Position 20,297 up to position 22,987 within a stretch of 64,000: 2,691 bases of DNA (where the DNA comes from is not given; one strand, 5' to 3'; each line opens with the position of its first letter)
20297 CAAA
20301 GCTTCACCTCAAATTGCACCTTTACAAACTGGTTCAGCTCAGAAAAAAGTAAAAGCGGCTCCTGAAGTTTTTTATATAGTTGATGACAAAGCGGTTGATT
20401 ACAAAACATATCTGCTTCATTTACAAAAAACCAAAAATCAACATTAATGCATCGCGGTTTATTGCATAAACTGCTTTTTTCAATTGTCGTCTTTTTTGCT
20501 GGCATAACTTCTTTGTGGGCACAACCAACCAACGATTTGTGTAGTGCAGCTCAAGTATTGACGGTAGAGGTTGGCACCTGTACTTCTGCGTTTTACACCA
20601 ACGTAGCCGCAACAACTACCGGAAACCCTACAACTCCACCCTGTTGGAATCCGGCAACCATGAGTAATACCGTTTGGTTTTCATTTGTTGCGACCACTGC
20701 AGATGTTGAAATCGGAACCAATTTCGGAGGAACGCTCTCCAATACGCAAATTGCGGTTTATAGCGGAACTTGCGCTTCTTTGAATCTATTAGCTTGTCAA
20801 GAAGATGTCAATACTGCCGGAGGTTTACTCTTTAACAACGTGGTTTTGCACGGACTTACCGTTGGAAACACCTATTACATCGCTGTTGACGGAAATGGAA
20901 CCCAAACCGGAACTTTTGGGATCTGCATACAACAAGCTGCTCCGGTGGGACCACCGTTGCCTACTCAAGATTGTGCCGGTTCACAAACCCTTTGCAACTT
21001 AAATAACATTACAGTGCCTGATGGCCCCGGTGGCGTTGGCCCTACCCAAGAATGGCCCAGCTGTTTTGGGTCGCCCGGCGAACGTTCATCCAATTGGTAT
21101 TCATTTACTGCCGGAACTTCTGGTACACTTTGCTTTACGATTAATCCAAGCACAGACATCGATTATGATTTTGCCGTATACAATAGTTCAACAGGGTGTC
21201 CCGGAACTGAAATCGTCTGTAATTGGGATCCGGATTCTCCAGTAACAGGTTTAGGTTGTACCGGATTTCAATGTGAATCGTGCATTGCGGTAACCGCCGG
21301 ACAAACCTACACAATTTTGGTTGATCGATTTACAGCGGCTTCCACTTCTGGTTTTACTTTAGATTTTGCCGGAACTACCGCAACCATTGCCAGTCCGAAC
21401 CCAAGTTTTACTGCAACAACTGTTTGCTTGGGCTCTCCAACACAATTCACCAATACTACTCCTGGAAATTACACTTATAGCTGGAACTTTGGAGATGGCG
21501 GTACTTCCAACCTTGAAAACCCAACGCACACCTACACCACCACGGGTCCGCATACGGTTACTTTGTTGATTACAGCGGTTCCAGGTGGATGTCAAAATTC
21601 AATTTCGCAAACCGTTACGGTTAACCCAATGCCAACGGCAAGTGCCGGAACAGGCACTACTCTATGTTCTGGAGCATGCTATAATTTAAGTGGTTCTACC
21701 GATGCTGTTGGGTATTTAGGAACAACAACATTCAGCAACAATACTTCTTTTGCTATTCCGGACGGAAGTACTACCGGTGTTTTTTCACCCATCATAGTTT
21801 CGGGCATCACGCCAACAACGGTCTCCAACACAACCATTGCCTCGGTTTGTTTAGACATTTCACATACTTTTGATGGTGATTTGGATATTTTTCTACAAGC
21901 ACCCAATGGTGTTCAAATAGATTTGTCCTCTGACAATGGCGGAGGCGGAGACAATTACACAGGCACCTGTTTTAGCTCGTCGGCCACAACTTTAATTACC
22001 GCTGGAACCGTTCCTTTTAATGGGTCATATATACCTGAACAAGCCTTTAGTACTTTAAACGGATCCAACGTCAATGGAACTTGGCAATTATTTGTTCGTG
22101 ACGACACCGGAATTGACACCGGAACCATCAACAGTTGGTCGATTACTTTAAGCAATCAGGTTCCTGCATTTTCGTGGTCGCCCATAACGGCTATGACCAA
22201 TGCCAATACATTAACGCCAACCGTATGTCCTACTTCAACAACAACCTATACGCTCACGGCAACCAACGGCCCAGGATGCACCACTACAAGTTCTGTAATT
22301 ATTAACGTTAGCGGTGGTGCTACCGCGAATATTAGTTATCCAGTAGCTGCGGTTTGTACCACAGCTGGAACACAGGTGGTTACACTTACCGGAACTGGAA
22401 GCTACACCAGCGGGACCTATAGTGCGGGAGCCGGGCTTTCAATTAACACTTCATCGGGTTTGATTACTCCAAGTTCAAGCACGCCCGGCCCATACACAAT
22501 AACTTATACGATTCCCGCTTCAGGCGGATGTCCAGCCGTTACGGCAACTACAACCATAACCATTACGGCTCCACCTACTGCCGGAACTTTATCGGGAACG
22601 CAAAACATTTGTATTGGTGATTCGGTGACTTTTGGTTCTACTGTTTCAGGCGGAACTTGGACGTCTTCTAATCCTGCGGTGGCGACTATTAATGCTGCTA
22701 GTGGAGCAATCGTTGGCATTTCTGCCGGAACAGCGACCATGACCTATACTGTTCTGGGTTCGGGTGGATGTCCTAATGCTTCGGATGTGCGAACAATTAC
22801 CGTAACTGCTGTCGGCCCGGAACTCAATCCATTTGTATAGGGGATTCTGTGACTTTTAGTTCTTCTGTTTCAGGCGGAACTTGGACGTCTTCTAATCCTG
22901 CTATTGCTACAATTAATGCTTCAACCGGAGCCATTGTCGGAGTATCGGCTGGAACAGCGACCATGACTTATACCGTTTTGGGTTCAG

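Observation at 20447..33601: Giant T9SS type-B adhesin-like gene built from a two-level repeat hierarchy (33 x 240-bp Ig-like units in five runs)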

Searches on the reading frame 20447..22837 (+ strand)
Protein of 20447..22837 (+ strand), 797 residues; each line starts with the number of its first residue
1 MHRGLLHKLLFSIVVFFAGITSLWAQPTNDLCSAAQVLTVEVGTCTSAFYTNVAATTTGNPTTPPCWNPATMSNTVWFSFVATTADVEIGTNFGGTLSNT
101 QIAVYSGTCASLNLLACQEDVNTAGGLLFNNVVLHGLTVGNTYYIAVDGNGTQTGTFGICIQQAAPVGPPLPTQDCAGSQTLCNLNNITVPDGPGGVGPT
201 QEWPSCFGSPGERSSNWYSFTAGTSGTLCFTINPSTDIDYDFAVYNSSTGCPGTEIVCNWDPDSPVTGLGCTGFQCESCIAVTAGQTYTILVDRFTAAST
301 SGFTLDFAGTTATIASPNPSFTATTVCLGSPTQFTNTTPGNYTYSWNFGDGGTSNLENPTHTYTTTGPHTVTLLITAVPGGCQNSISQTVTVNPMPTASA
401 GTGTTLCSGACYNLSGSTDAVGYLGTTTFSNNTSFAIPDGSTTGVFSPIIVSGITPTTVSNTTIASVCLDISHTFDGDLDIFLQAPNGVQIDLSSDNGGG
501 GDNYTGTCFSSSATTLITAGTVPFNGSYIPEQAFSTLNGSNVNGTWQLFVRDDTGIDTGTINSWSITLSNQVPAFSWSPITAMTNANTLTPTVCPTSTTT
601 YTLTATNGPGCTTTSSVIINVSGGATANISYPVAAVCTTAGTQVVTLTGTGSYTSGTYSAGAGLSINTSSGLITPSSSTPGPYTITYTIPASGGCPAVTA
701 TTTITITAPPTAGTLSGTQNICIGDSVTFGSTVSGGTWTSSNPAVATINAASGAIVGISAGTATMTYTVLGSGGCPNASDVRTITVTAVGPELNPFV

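Call 11: search_protein_families(library=pfam, proteins=[window:20447-22837:+], max_evalue=0.01)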
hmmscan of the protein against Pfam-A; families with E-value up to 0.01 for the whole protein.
window:20447-22837:+ (797 aa): 5 families
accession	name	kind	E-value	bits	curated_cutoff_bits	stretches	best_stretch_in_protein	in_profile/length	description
PF18911.6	PKD_4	-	1e-13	51.5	27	1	318-392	5-85/85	PKD domain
PF01483.27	P_proprotein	-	2.3e-11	44.1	21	1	466-568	5-86/86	Proprotein convertase P-domain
PF00801.26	PKD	-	4e-09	36.8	23.5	1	324-375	9-65/80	PKD domain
PF23759.1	GBD_T9SS_assoc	-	8.9e-07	29.6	27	1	28-147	1-102/116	Galactose binding domain-like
PF25354.1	Ig_NUP210_16th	-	8e-05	22.5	27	1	719-771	8-65/72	NUP210-like, Ig-like domain 16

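Call 12: search_protein_families(library=ncbifam, proteins=[window:20447-22837:+], max_evalue=0.01)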
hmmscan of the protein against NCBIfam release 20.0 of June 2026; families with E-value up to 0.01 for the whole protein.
window:20447-22837:+ (797 aa): 0 families

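Call 16: find_homologous_proteins(query=window:20447-22390:+)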
Query window:20447-22390:+ (648 aa): 380 proteins with E <= 0.001 among 8000 candidates; the best 120 are listed.
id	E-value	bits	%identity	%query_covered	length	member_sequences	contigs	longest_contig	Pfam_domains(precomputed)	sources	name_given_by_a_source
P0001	0.0e+0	1430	100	100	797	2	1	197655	PF00801.27,PF01483.28,PF23759.2,PF18911.7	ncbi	ncbi:MAG: PKD domain-containing protein [Flavobacteriaceae bacterium]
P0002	5.2e-277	939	69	96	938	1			PF00801.27,PF25354.2,PF02368.25,PF01483.28,PF23759.2,PF18911.7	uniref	uniref:PKD domain-containing protein n=1 Tax=Flavobacterium sp. TaxID=239 RepID=UPI00286CB35D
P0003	9.5e-272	921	67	95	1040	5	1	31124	PF19406.6,PF00801.27,PF13585.13,PF02368.25,PF01483.28,PF23759.2,PF18911.7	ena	-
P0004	2.5e-264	897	64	99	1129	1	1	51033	PF00801.27,PF07523.19,PF16403.12,PF01483.28,PF18911.7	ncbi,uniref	ncbi:PKD domain-containing protein, partial [Flavobacterium sp. AS60]|uniref:beta strand repeat-cont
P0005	5.0e-260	883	65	95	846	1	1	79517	PF00801.27,PF01483.28,PF23759.2,PF18911.7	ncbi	ncbi:proprotein convertase P-domain-containing protein, partial [Flavobacterium sp.]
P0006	2.2e-257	874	64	95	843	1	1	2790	PF00801.27,PF01483.28,PF23759.2,PF18911.7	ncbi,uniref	ncbi:PKD domain-containing protein, partial [Flavobacterium sp.]|uniref:PKD domain-containing protei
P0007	3.2e-256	870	67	95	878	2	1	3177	PF00801.27,PF01483.28,PF23759.2,PF18911.7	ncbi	ncbi:MAG: PKD domain-containing protein, partial [Microcystis wesenbergii Mw_MB_S_20031200_S109D]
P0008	5.1e-254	863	66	93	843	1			PF00801.27,PF01483.28,PF23759.2,PF18911.7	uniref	uniref:PKD domain-containing protein n=1 Tax=Flavobacterium sp. TaxID=239 RepID=UPI00262FC1A1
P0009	9.4e-253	859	65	94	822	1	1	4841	PF00801.27,PF01483.28,PF23759.2,PF18911.7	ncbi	ncbi:MAG: hypothetical protein RI952_1716, partial [Bacteroidota bacterium]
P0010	1.3e-242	825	63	94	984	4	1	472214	PF00801.27,PF01483.28,PF23759.2,PF18911.7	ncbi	ncbi:PKD domain-containing protein, partial [Flavobacterium proteolyticum]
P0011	5.1e-240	817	62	95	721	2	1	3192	PF00801.27,PF01483.28,PF23759.2,PF18911.7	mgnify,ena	mgnify:CR=1 FL=1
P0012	2.2e-239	815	71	79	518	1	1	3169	PF00801.27,PF01483.28,PF23759.2,PF18911.7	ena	-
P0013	3.2e-224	764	66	81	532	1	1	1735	PF00801.27,PF23759.2,PF18911.7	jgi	-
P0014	3.1e-206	705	63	78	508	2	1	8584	PF00801.27,PF23759.2,PF18911.7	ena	-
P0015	4.2e-205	701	66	76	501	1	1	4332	PF00801.27,PF23759.2,PF18911.7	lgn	-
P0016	7.1e-182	625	69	63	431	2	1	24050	PF23759.2,PF18911.7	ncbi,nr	ncbi:MAG: hypothetical protein IPP30_07765 [Flavobacterium sp.]|nr:hypothetical protein [Flavobacter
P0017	8.1e-182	624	65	69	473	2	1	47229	PF00801.27,PF23759.2,PF18911.7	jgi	jgi:PKD repeat protein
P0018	1.5e-155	538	64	58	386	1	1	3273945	PF00801.27,PF23759.2,PF18911.7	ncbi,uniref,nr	ncbi:PKD domain-containing protein [Flavobacterium phycosphaerae]|uniref:PKD domain-containing prote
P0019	6.9e-155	535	65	58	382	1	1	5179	PF00801.27,PF01483.28,PF18911.7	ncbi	-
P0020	4.2e-149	516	46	93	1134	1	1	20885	PF00801.27,PF13585.13,PF19081.7,PF01483.28,PF23759.2,PF18911.7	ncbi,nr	ncbi:MAG: gliding motility-associated C-terminal domain-containing protein [Bacteroidia bacterium]|n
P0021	2.3e-142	494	44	98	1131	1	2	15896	PF00801.27,PF13585.13,PF19081.7,PF01483.28,PF23759.2,PF18911.7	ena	-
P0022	1.7e-132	461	42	96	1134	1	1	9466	PF13895.13,PF00801.27,PF13585.13,PF19081.7,PF01483.28,PF23759.2,PF18911.7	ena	-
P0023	4.5e-132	460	44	95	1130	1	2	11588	PF00801.27,PF13585.13,PF07354.19,PF01483.28,PF23759.2,PF18911.7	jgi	jgi:gliding motility-associated-like protein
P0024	3.4e-124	434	44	59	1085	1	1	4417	PF00801.27,PF23759.2,PF18911.7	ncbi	ncbi:MAG: PKD domain-containing protein, partial [Sphingobacteriales bacterium]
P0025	2.9e-120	421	49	15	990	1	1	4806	PF22352.3,PF00801.27,PF13585.13,PF08329.17,PF18911.7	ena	-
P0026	2.5e-111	391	40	61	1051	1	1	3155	PF00801.27,PF23759.2,PF18911.7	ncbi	ncbi:MAG: PKD domain-containing protein, partial [Sphingobacteriales bacterium]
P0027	4.7e-88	315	46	13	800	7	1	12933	PF19408.6,PF22352.3,PF00801.27,PF08329.17,PF18911.7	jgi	jgi:PKD repeat protein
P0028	2.5e-87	312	36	89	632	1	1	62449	PF00801.27,PF01483.28,PF23759.2,PF18911.7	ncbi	ncbi:MAG: PKD domain-containing protein, partial [Bacteroidota bacterium]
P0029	9.6e-82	294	32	28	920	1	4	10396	PF00801.27,PF13585.13,PF08329.17,PF18911.7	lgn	-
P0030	4.7e-80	288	43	21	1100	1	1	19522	PF13948.12,PF01483.28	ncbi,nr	ncbi:MAG TPA: DUF4215 domain-containing protein [Kofleriaceae bacterium]|nr:DUF4215 domain-containin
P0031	2.9e-79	285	45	12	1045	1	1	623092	PF00801.27,PF18911.7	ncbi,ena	-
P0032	6.6e-79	284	35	23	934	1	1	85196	PF00801.27,PF18962.8,PF18911.7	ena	-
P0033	3.5e-76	275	42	11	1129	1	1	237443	PF00801.27,PF09240.17,PF05161.19,PF18911.7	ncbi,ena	-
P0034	2.8e-71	259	34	16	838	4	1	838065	PF16820.12,PF00801.27,PF08329.17,PF18911.7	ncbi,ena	-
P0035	5.2e-65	238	62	5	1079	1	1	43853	PF21027.4,PF22352.3,PF00801.27,PF17963.8,PF18911.7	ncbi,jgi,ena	jgi:PKD repeat protein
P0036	2.9e-63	233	42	15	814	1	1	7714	PF00801.27,PF13585.13,PF08329.17,PF18911.7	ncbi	-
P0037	3.3e-61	226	35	28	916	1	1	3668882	PF00801.27,PF13585.13,PF08329.17,PF18911.7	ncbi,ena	-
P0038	2.7e-60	223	47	13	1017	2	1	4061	PF00801.27,PF13585.13,PF18911.7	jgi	-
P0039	3.6e-58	216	40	12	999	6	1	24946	PF00112.30,PF22352.3,PF16820.12,PF00801.27,PF07686.24,PF18911.7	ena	-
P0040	7.2e-58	215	37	25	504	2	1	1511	PF16820.12,PF00801.27,PF08329.17,PF18911.7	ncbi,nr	ncbi:MAG TPA: PKD domain-containing protein, partial [Bacteroidia bacterium]|nr:PKD domain-containin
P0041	8.9e-58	215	45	9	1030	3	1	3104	PF00801.27,PF18911.7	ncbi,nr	ncbi:MAG: PKD domain-containing protein, partial [Chitinophagaceae bacterium]|nr:PKD domain-containi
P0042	3.1e-57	213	48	10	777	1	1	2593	PF06092.17,PF00801.27,PF18962.8,PF18911.7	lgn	-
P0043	4.5e-57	212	44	16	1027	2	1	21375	PF00801.27,PF13585.13,PF08329.17,PF18911.7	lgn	-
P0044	4.8e-57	212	40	14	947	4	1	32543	PF16820.12,PF00801.27,PF13385.14,PF18962.8,PF02973.23,PF08329.17,PF18911.7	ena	-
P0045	3.8e-56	209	44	12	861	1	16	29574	PF00801.27,PF18962.8,PF18911.7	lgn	-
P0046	2.5e-55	206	55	8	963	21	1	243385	PF16685.12,PF00801.27,PF18962.8,PF18911.7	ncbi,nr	ncbi:MAG: PKD domain-containing protein [Bacteroidetes bacterium]|nr:PKD domain-containing protein [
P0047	5.2e-55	205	53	8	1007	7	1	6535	PF00801.27,PF13585.13,PF08329.17,PF18911.7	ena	-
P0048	1.2e-54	204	43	11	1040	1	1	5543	PF00801.27,PF18981.7,PF18911.7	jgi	-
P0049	1.6e-54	204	60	6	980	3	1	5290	PF22352.3,PF00801.27,PF13585.13,PF08329.17,PF18911.7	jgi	jgi:gliding motility-associated-like protein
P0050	1.6e-53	200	43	12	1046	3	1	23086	PF00801.27,PF13585.13,PF18911.7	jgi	-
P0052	4.4e-52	196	45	11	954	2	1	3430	PF00801.27,PF13585.13,PF18911.7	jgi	jgi:gliding motility-associated-like protein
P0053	5.0e-52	196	42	12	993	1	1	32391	PF00801.27,PF18962.8,PF23193.2,PF13620.13,PF09430.17,PF22904.4,PF17210.10,PF18911.7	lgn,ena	-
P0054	1.4e-51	194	45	11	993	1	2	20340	PF00801.27,PF13585.13,PF18911.7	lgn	-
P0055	3.7e-50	189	46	19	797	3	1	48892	PF22352.3,PF00801.27,PF13585.13,PF08329.17,PF18911.7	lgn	-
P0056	2.5e-49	187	32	12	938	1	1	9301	PF16820.12,PF00801.27,PF18981.7,PF23722.2,PF18911.7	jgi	-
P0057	1.1e-48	184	36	21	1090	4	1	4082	PF00801.27,PF18911.7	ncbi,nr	ncbi:PKD domain-containing protein, partial [Bacteroidales bacterium AH-315-I05]|nr:PKD domain-conta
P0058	8.8e-47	178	29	38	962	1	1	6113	PF22352.3,PF00801.27,PF18981.7,PF13585.13,PF08329.17,PF18911.7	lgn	-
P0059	1.3e-46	178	59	8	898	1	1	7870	PF06092.17,PF00801.27,PF13472.13,PF00657.29,PF18911.7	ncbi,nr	ncbi:MAG: PKD domain-containing protein [Chloroflexota bacterium]|nr:PKD domain-containing protein [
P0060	1.9e-45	174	37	15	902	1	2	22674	PF00801.27,PF13585.13,PF26689.1,PF18483.9,PF00139.27,PF08329.17,PF18911.7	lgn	-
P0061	3.6e-45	173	36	7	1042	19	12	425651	PF00801.27,PF13585.13,PF19081.7,PF18911.7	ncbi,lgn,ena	-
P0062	3.7e-44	170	45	14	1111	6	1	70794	PF00801.27,PF13585.13,PF08329.17,PF18911.7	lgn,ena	-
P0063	1.7e-43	167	45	15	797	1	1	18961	PF00801.27,PF13585.13,PF08329.17,PF18911.7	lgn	-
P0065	7.1e-43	165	27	30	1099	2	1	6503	PF00801.27,PF08329.17,PF18911.7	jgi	jgi:PKD repeat protein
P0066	2.3e-42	164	55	8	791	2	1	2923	PF16685.12,PF00801.27,PF18962.8,PF18911.7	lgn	-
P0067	4.4e-42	163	33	16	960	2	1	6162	PF00801.27,PF13585.13,PF18911.7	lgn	-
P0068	5.5e-42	162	37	15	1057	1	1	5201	PF00801.27,PF18962.8,PF18911.7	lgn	-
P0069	8.6e-42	162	47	15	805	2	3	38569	PF00801.27,PF13585.13,PF08329.17,PF18911.7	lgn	-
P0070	1.4e-41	161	47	14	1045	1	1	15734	PF00801.27,PF13585.13,PF18911.7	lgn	-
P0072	6.1e-41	159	35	56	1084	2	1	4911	PF19081.7,PF01483.28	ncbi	-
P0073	6.2e-40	156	38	12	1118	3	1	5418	PF00801.27,PF13585.13,PF18911.7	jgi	jgi:gliding motility-associated-like protein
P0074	1.6e-39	154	52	8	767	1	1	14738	PF00801.27,PF18911.7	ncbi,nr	ncbi:MAG: PKD domain-containing protein [Flavobacteriales bacterium]|nr:PKD domain-containing protei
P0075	1.9e-39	154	38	18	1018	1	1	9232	PF00801.27,PF13585.13,PF18911.7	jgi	jgi:gliding motility-associated-like protein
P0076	5.7e-39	152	40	14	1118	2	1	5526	PF00801.27,PF13585.13,PF18911.7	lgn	-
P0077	1.2e-38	151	32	65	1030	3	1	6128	PF00801.27,PF13573.13,PF13585.13,PF19081.7,PF18911.7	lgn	-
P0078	4.6e-38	149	56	8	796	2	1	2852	PF22352.3,PF00801.27,PF17963.8,PF06832.19,PF19077.7,PF18911.7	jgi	-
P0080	5.2e-38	149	42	10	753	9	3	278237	PF16820.12,PF00801.27,PF18981.7,PF18911.7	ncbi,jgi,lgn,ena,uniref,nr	ncbi:PKD domain-containing protein [Methanoregula sp.]|jgi:PKD repeat protein|uniref:PKD domain-cont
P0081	1.4e-37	148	37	8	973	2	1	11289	PF00801.27,PF13585.13,PF18911.7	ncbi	-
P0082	3.1e-37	147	33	18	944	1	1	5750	PF16820.12,PF00801.27,PF18962.8,PF18911.7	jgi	jgi:PKD repeat protein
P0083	1.2e-36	145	31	28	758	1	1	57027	PF00801.27,PF18962.8,PF18911.7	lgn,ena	-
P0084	2.4e-36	144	40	14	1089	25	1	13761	PF16820.12,PF00801.27,PF20009.5,PF18962.8,PF18911.7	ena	-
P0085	3.6e-36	143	33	18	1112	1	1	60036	PF16820.12,PF00801.27,PF18911.7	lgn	-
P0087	2.4e-35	140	40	22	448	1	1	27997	PF01483.28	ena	-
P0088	2.2e-34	137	47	9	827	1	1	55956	PF00801.27,PF08329.17,PF18911.7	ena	-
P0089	2.3e-34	137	37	10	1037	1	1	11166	PF00801.27,PF13585.13,PF18483.9,PF03388.21,PF18911.7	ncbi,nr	ncbi:MAG TPA: PKD domain-containing protein [Chitinophagaceae bacterium]|nr:PKD domain-containing pr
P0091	3.7e-34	136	32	63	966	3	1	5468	PF00801.27,PF13585.13,PF23759.2,PF18911.7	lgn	-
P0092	5.3e-34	136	40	44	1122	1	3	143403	PF13573.13,PF01483.28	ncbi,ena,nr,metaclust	ncbi:MAG: hypothetical protein A3G23_05140 [Bacteroidetes bacterium RIFCSPLOWO2_12_FULL_37_12]|nr:MA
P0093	1.5e-33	134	54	9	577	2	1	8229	PF00801.27,PF08329.17,PF18911.7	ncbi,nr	ncbi:MAG: PKD domain-containing protein, partial [Chitinophagales bacterium]|nr:PKD domain-containin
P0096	7.2e-33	132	43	12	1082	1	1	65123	PF00801.27,PF13585.13,PF18911.7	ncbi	-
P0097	8.4e-33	132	39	14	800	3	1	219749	PF00801.27,PF13585.13,PF18911.7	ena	-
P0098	2.4e-32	131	42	10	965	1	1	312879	PF00112.30,PF16820.12,PF00801.27,PF01835.26,PF18911.7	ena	-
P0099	2.9e-32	130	35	63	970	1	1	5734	PF00801.27,PF13585.13,PF18911.7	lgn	-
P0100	4.1e-32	130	32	64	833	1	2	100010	PF19406.6,PF00801.27,PF13585.13,PF18911.7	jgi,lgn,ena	jgi:gliding motility-associated-like protein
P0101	4.3e-32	130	45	13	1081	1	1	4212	PF00801.27,PF13585.13,PF18911.7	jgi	-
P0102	5.6e-32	129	33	16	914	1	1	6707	PF16820.12,PF00801.27,PF18981.7,PF18962.8,PF08329.17,PF18911.7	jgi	jgi:PKD repeat protein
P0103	6.1e-32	129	46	22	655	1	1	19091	PF18962.8,PF01483.28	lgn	-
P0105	7.1e-32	129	28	15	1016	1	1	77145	PF05735.20,PF00801.27,PF13585.13,PF08329.17,PF18911.7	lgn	-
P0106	1.7e-31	128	46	9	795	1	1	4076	PF15418.13,PF16820.12,PF00801.27,PF18981.7,PF08329.17,PF06832.19,PF16967.12,PF18911.7,PF21027.4,PF22352.3,PF17963.8,PF05345.19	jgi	jgi:PKD repeat protein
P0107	5.2e-31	126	48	23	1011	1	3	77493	PF00431.27,PF18962.8,PF01483.28,PF23759.2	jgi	-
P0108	8.6e-31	125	40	13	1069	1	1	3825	PF00801.27,PF13573.13,PF13585.13,PF18911.7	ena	-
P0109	1.0e-30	125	36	12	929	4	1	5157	PF00801.27,PF13585.13,PF18911.7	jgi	jgi:gliding motility-associated-like protein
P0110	1.0e-30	125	42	11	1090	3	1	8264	PF16820.12,PF00801.27,PF20009.5,PF18962.8,PF18911.7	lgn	-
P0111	1.1e-30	125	33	14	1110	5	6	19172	PF00801.27,PF13573.13,PF24681.2,PF13585.13,PF01344.32,PF18911.7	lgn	-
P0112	3.4e-30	123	40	12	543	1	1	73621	PF00801.27,PF18962.8,PF18911.7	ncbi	-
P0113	6.1e-30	123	35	18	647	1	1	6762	PF00801.27,PF13585.13,PF18911.7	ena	-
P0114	8.7e-30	122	39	15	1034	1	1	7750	PF00801.27,PF18962.8,PF08329.17,PF18911.7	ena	-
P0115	1.1e-29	122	31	17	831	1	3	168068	PF00801.27,PF18962.8,PF08329.17,PF18911.7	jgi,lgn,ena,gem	-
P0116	2.2e-29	121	30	16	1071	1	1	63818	PF22352.3,PF00801.27,PF13585.13,PF18911.7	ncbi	-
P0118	5.6e-29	119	63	6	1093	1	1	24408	PF00801.27,PF18981.7,PF20009.5,PF18962.8,PF18911.7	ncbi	ncbi:MAG: PKD domain-containing protein [Chitinophagales bacterium]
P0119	8.1e-29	119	35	53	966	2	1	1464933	PF00801.27,PF13585.13,PF18911.7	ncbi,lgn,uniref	ncbi:PKD domain-containing protein [Fluviicola sp.]|uniref:PKD domain-containing protein n=1 Tax=Flu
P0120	1.2e-28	118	34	14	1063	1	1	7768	PF00801.27,PF08329.17,PF18911.7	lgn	-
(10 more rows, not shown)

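Call 17: find_encoding_contigs(protein=P0001, flank=10000, max_places=4)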
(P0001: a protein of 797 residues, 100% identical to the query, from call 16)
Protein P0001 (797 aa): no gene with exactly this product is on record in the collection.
